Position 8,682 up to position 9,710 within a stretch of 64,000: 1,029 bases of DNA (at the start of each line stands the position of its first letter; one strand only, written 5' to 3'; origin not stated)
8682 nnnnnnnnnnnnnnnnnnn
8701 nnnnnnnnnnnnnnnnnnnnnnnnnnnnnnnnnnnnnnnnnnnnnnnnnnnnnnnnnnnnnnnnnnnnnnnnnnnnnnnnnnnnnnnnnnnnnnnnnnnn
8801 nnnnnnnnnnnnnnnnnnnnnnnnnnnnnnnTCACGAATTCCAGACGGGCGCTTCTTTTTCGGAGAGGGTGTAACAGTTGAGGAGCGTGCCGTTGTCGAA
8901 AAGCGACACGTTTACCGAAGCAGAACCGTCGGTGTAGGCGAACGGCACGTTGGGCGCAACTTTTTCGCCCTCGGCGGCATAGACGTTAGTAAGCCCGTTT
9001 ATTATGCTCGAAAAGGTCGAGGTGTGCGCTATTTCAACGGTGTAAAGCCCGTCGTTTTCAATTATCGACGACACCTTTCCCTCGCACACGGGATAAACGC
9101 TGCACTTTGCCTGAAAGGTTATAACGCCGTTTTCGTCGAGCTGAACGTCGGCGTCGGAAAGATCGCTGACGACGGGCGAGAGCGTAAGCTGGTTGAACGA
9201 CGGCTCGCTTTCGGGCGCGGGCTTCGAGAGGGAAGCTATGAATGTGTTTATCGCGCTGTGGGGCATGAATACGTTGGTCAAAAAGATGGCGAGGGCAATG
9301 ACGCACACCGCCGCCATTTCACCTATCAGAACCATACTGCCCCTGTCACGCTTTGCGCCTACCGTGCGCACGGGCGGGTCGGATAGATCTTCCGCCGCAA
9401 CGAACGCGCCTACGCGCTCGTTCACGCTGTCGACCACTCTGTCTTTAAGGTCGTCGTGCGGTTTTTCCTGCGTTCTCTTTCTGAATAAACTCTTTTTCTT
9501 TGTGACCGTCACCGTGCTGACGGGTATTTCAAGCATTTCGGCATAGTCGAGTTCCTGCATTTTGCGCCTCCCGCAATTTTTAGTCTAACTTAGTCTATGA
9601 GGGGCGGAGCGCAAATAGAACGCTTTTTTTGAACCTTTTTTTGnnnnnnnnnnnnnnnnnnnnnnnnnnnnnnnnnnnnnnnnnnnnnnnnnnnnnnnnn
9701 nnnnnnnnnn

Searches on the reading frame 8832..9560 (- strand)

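Call 50: search_protein_families(library=pfam, proteins=[window:8832-9560:-], max_evalue=0.001)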
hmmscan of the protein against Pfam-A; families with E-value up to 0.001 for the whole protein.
window:8832-9560:- (242 aa): 0 families

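Call 54: search_protein_families(library=ncbifam, proteins=[window:8832-9560:-], max_evalue=0.01)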
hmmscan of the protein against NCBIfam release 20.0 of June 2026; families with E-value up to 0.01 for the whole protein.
window:8832-9560:- (242 aa): 1 family
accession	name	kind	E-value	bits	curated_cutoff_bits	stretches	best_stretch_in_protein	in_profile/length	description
NF047755.1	LIC_10271_M23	exception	0.0051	16.6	180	0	144-204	117-180/207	LIC_10271 family cell wall hydrolase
